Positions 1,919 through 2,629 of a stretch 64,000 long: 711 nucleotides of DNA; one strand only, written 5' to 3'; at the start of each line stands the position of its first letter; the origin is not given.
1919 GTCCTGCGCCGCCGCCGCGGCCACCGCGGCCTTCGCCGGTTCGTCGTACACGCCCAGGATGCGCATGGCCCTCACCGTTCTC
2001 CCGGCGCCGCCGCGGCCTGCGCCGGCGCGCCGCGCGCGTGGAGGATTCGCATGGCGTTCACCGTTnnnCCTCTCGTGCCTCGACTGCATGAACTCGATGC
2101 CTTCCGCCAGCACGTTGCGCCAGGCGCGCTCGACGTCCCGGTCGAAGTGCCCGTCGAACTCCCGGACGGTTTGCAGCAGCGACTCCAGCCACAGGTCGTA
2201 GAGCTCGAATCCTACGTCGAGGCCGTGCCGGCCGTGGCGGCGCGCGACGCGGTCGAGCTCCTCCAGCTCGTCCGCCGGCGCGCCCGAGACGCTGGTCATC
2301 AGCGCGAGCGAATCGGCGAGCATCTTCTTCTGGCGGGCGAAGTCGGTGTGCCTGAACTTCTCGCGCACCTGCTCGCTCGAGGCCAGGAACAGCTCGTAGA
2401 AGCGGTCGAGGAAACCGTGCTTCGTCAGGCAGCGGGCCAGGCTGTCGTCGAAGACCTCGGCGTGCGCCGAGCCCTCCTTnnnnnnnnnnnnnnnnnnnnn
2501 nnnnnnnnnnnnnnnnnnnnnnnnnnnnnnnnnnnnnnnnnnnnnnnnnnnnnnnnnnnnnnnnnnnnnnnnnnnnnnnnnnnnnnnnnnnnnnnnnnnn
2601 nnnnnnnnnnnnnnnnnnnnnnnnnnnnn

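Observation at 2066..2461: Globin-like domain fused in frame to the quinol-oxidising subunit ActC of alternative complex III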

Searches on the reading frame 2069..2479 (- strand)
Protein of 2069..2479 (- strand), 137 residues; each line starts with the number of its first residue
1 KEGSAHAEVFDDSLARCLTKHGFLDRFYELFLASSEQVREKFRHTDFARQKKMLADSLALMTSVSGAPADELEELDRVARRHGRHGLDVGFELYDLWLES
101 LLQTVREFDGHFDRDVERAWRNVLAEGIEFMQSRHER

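Call 3: search_protein_families(library=pfam, proteins=[window:2069-2479:-], max_evalue=10)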
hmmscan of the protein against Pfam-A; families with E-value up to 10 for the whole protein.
window:2069-2479:- (137 aa): 2 families
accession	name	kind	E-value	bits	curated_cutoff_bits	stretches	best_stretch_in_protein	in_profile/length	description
PF00042.28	Globin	-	0.0016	19.3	22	1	27-126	3-112/117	Globin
PF11563.14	Protoglobin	-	0.12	12.9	25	1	24-90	37-102/158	Protoglobin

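Call 4: search_protein_families(library=ncbifam, proteins=[window:2069-2479:-], max_evalue=10)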
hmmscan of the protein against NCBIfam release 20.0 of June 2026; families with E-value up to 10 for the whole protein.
window:2069-2479:- (137 aa): 1 family
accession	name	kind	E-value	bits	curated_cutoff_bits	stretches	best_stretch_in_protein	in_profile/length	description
NF009805.0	PRK13289.1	equivalog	0.00011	21.3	432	1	24-122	25-124/399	NO-inducible flavohemoprotein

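Call 5: search_solved_structures(query=window:2069-2479:-, max_evalue=10, show_alignments=3)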
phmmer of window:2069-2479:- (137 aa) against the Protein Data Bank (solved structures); distinct sequences matched with E-value up to 10: 1.
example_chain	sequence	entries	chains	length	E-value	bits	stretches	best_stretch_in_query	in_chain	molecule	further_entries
1tu9_A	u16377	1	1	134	1.5e-22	83.5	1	12-133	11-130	hypothetical protein PA3967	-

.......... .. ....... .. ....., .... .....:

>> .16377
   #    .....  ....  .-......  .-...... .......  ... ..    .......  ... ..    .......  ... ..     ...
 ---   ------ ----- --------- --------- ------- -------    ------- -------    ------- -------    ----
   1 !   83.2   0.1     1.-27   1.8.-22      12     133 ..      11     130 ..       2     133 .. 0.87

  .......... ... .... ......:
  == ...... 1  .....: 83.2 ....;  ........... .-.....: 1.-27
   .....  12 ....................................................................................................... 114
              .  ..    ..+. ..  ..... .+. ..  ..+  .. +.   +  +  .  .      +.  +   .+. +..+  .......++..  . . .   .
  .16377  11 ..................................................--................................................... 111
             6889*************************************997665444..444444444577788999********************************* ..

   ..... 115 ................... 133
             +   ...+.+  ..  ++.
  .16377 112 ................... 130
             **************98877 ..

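Call 7: find_homologous_proteins(query=window:2069-2479:-, max_evalue=0.001)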
Query window:2069-2479:- (137 aa): 37 proteins with E <= 0.001 among 188 candidates.
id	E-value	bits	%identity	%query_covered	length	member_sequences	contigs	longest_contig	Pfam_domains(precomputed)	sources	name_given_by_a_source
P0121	3.2e-72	259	85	100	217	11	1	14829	-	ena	-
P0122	1.7e-36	143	54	93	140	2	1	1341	-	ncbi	-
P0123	2.8e-35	139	51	93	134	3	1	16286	PF00042.29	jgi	jgi:hemoglobin-like flavoprotein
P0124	2.3e-32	130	54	91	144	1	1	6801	-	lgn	-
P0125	4.4e-32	129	55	94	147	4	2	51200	-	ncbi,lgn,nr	ncbi:MAG: hypothetical protein DIJKHBIC_01751 [Thermoanaerobaculia bacterium]|nr:hypothetical protei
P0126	4.6e-32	129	53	93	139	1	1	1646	-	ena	-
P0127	1.6e-31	127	54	93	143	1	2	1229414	PF00042.29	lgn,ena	-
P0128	2.0e-31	127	50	93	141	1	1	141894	-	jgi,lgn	-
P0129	2.8e-31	126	51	93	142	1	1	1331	-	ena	-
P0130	3.7e-31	126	50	94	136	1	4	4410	-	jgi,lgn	jgi:hemoglobin-like flavoprotein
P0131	5.6e-31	125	54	91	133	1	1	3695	PF00042.29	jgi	jgi:hemoglobin-like flavoprotein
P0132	9.8e-31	125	47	98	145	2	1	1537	-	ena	-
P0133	5.1e-30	122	50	92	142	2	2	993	PF00042.29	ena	-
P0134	5.5e-30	122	47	97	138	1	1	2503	PF00042.29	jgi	-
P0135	5.3e-29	119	49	94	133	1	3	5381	PF00042.29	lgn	-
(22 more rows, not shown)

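Call 19: predict_structure(alignment_id=A2)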
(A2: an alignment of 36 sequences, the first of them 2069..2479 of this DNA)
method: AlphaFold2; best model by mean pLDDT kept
length: 137 residues; sequences in the alignment: 36
mean_pLDDT: 90.5   pTM: 0.85
mean pLDDT of the five models: 90.5, 89.6, 88.0, 88.0, 86.8
residues with pLDDT >= 90: 86; 70-90: 43; 50-70: 8; < 50: 0
segments of 3 or more residues with pLDDT < 50: none
pLDDT, mean of each block of 10 residues (from residue 1): 80 97 98 97 95 91 72 83 87 96 98 97 91 82
secondary structure, 60 per line:
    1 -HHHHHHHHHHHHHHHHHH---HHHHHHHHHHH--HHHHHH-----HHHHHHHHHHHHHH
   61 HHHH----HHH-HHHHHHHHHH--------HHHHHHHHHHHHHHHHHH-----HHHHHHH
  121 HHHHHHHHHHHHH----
elements in order: H2-19 H23-33 H36-41 H47-64 H73-82 H91-108 H114-133

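Call 22: fold_search(model_id=the predicted structure, library=pdb)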
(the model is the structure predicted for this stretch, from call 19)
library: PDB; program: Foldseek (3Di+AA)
matches with E <= 10: 761; with E <= 0.001: 1
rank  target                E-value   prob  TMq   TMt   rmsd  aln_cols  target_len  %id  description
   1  1tu9                  8.7e-08  1.00  0.90  0.94   1.0       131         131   37  Crystal Structure of a Protein PA3967, a Structurally Highly Homologous to a Human Hemoglobin, from Pseudomonas aerugino (released 2004-08-10)
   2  3s1i_A                4.8e-03  1.00  0.76  0.79   2.8       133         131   22  Crystal structure of oxygen-bound hell's gate globin I (released 2011-09-21)
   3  4mpm_B                1.1e-02  1.00  0.80  0.74   2.4       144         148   13  Wild-type human neuroglobin (released 2014-01-15)
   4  7dih_A                1.2e-02  1.00  0.76  0.75   3.1       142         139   24  Crystal structure of Thermoglobin Y29F mutant in complex with imidazole (released 2021-01-20)
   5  1q1f                  1.3e-02  1.00  0.78  0.73   3.2       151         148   13  Crystal structure of murine neuroglobin (released 2004-06-08)
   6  8kfh_A                1.3e-02  1.00  0.76  0.67   3.5       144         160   13  Crystal structure of sperm whale myoglobin reconstituted with manganese porphycene (released 2024-08-21)
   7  3ozu                  1.3e-02  1.00  0.79  0.29   3.0       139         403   17  The Crystal Structure of flavohemoglobin from R. eutrophus in complex with miconazole (released 2011-03-16)
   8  1cqx_A                1.3e-02  1.00  0.76  0.29   3.0       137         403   19  Crystal structure of the flavohemoglobin from Alcaligenes eutrophus at 1.75 A resolution (released 1999-08-31)
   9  1oj6_D                1.4e-02  1.00  0.80  0.73   2.6       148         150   14  Human brain neuroglobin three-dimensional structure (released 2003-09-11)
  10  7dih_B                1.4e-02  1.00  0.78  0.78   2.6       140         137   24  Crystal structure of Thermoglobin Y29F mutant in complex with imidazole (released 2021-01-20)
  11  1w92                  1.4e-02  1.00  0.75  0.71   3.3       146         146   14  The structure of carbomonoxy murine neuroglobin reveals a heme- sliding mechanism for affinity regulation (released 2004-11-02)
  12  8grz                  1.6e-02  1.00  0.77  0.73   2.4       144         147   14  X-ray crystal structure of V71C human neuroglobin mutant (released 2023-09-06)
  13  9q15_B                1.7e-02  1.00  0.77  0.19   2.6       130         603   20  syNOS Asymmetric Locked State (Composite) (released 2026-01-14)
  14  7ohd_B                1.7e-02  1.00  0.81  0.83   2.2       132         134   14  CRYSTAL STRUCTURE OF FERRIC MURINE NEUROGLOBIN CDLESS MUTANT (released 2022-07-13)
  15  5b85                  2.0e-02  1.00  0.77  0.69   3.5       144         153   14  X-ray structure of ferric F138Y sperm whale myoglobin (released 2016-08-10)
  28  2w31_A                2.9e-02  1.00  0.68  0.62   3.8       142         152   16  globin domain of Geobacter sulfurreducens globin-coupled sensor (released 2009-01-13)
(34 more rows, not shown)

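Call 29: search_protein_representatives(alignment_id=A2)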
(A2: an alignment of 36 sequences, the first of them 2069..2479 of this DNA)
Query: 36 sequences, 136 profile positions. Proteins with E-value up to 0.001 (for the whole library): 3050; up to 1e-10: 1391; up to 1e-30: 352. The best 150 are listed.
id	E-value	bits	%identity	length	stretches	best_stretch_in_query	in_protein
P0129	1.6e-53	196.8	-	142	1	1-134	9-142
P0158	3.9e-48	179.3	-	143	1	1-135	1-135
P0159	4.5e-47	175.9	-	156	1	4-135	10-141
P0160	8.7e-47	174.9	-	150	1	5-128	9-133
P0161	4.6e-46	172.6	-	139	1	6-135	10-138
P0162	1.1e-45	171.4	-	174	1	5-134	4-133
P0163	1.4e-45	171.0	-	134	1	1-132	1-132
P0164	1.8e-45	170.6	-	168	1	4-134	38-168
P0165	4.3e-45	169.4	-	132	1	1-134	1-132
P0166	6.0e-45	168.9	-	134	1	1-134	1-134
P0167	1.1e-44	168.1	-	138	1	2-134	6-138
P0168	1.1e-44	168.1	-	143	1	1-134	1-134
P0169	1.9e-44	167.3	-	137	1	3-134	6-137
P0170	2.8e-44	166.8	-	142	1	4-134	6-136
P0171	2.8e-44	166.8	-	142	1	1-133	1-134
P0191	3.4e-42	160.1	-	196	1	1-134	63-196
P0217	3.3e-40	153.6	-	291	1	4-134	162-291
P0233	5.0e-39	149.8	-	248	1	6-134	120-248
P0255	5.6e-38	146.4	-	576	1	4-134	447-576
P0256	5.6e-38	146.4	-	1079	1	6-135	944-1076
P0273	2.8e-37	144.1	-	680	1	4-134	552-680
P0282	6.5e-37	142.9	-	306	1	6-134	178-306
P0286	8.8e-37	142.5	-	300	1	7-134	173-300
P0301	4.4e-36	140.3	-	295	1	3-134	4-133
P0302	4.4e-36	140.3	-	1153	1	4-134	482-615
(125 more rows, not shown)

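Call 30: search_protein_families(library=pfam, proteins=[P0255, P0273, P0256, P0302, P0217, P0233, P0282, P0286, P0301, P0191], max_evalue=0.001)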
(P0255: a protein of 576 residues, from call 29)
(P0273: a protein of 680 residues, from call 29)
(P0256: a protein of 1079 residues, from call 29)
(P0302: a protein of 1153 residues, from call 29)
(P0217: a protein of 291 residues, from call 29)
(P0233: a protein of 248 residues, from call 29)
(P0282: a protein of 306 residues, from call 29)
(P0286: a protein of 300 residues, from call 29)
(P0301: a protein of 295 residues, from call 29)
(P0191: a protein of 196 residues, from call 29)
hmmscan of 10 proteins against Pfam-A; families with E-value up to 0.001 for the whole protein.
P0255 (576 aa): 2 families
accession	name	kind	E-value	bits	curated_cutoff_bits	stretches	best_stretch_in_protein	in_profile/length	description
PF00042.28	Globin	-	2.6e-08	34.8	22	1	468-567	2-112/117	Globin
PF07238.19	PilZ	-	6.1e-05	23.7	22.5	1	322-399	21-87/102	PilZ domain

P0273 (680 aa): 8 families
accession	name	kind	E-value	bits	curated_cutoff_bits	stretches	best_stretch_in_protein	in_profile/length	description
PF02518.31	HATPase_c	-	5.8e-21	75.4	26.4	1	282-402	2-109/111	Histidine kinase-, DNA gyrase B-, and HSP90-like ATPase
PF00072.30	Response_reg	-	1.5e-19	70.6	30.2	1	424-535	1-110/111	Response regulator receiver domain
PF00989.32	PAS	-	3.1e-17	63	22.6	1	47-156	2-113/113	PAS fold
PF08448.16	PAS_4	-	2e-13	51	23.1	1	53-161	2-110/110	PAS fold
PF08447.18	PAS_3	-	1.5e-10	41.6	25.6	1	70-148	3-84/89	PAS fold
PF00512.31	HisKA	-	9e-10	38.9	26.9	1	176-238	3-64/66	His Kinase A (phospho-acceptor) domain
PF13426.13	PAS_9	-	1.1e-08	35.7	27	1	58-158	3-103/103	PAS domain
PF13188.13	PAS_8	-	5.5e-06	26.5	21.8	1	47-100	2-55/65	PAS domain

P0256 (1079 aa): 5 families
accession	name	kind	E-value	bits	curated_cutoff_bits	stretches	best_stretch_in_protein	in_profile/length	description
PF00072.30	Response_reg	-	6.2e-49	165.2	30.2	2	699-812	1-110/111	Response regulator receiver domain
PF02518.31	HATPase_c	-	8.7e-31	107.1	26.4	1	414-528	1-109/111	Histidine kinase-, DNA gyrase B-, and HSP90-like ATPase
PF00512.31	HisKA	-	1.7e-22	79.7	26.9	1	302-366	1-65/66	His Kinase A (phospho-acceptor) domain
PF11845.13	Tll0287-like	-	6.8e-14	53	24.1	1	61-220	6-144/144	Tll0287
PF01627.28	Hpt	-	4.6e-06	27.2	24.6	1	849-917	2-72/84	Hpt domain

P0302 (1153 aa): 4 families
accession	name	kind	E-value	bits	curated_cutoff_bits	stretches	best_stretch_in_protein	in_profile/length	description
PF00501.34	AMP-binding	-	1e-81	275.2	29.9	1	644-1013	2-384/384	AMP-binding enzyme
PF19277.4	GPAT_C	-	6.9e-18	65.4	25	1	302-457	27-185/344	Glycerol-3-phosphate acyltransferase C-terminal region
PF13193.12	AMP-binding_C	-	6.3e-17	62.7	24.5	1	1063-1138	1-76/76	AMP-binding enzyme C-terminal domain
PF01553.26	Acyltransferase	-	1.5e-12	47.9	23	1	130-255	12-131/132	Acyltransferase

P0217 (291 aa): 1 family
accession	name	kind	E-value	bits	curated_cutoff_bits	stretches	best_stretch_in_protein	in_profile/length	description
PF00042.28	Globin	-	7.8e-07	30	22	1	183-282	2-112/117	Globin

P0233 (248 aa): 1 family
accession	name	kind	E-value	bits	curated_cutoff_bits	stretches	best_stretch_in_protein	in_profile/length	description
PF00042.28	Globin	-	1.4e-05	26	22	1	140-244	3-117/117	Globin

P0282 (306 aa): 2 families
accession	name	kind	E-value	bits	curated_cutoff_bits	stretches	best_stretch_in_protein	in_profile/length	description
PF00571.33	CBS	-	3.3e-20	72.6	24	2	17-69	2-54/57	CBS domain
PF00042.28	Globin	-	7.3e-06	26.9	22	1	198-301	3-116/117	Globin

P0286 (300 aa): 2 families
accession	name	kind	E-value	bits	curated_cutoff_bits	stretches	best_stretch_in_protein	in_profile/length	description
PF00571.33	CBS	-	1.2e-15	57.9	24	2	91-141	2-53/57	CBS domain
PF00042.28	Globin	-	5.8e-06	27.2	22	1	193-296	4-117/117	Globin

P0301 (295 aa): 2 families
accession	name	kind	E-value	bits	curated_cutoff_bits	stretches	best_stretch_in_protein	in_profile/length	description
PF00571.33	CBS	-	3.2e-31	107.9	24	2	159-212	1-55/57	CBS domain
PF00042.28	Globin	-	1.5e-07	32.3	22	1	27-123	3-111/117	Globin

P0191 (196 aa): 0 families

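Call 36: find_encoding_contigs(protein=P0125, flank=6000, max_places=2)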
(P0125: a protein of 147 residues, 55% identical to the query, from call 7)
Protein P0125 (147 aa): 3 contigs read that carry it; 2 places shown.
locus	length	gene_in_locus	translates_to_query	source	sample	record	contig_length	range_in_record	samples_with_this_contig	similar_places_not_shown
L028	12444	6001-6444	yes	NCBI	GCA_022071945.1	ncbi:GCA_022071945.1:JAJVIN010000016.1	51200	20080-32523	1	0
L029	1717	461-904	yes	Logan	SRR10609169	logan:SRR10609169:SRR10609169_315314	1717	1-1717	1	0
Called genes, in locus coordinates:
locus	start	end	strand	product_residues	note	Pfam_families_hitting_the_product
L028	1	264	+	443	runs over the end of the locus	-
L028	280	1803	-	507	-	PF00496:SBP_bac_5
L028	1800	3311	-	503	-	PF00496:SBP_bac_5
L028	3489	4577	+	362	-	PF05222:AlaDh_PNT_N, PF01262:AlaDh_PNT_C, PF01488:Shikimate_DH (weak)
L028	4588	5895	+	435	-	PF02550:AcetylCoA_hydro, PF13336:AcetylCoA_hyd_C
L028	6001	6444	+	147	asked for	-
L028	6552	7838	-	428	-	PF00463:ICL, PF13714:PEP_mutase, PF00463:ICL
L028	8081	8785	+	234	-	PF01925:TauE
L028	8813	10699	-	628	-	PF00664:ABC_membrane, PF00005:ABC_tran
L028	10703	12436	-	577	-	PF00664:ABC_membrane, PF02463:SMC_N (faint), PF00005:ABC_tran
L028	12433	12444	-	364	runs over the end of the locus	PF00005:ABC_tran, PF13304:AAA_21 (faint), PF17850:CysA_C_terminal, PF12857:TOBE_3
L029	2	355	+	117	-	?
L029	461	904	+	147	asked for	-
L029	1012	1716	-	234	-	?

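Call 37: find_encoding_contigs(protein=P0127, flank=6000, max_places=2)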
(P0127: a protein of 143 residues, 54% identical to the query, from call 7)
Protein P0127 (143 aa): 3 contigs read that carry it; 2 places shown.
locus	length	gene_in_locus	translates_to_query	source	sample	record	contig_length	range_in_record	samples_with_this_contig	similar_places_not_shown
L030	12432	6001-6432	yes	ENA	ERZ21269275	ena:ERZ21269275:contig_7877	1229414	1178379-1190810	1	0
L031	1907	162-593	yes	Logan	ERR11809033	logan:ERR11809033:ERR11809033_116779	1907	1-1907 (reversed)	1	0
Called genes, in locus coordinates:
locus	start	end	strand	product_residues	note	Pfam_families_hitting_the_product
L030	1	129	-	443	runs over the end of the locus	-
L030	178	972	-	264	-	PF07044:DUF1329 (faint), PF17131:TP_0789-like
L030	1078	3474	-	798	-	PF03176:MMPL, PF12349:Sterol-sensing (faint), PF03176:MMPL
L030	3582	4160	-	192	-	PF00440:TetR_N, PF16925:TetR_C_13, PF21993:TetR_C_13_2, PF13977:TetR_C_6 (weak)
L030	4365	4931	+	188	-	PF01797:Y1_Tnp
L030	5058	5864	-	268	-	PF04116:FA_hydroxylase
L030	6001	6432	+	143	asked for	PF00042:Globin (weak)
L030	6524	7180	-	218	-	-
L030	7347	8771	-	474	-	-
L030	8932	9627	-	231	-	-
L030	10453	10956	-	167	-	-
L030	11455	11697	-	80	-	-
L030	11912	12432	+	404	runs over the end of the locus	PF00144:Beta-lactamase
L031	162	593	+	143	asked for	PF00042:Globin (weak)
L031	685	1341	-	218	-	-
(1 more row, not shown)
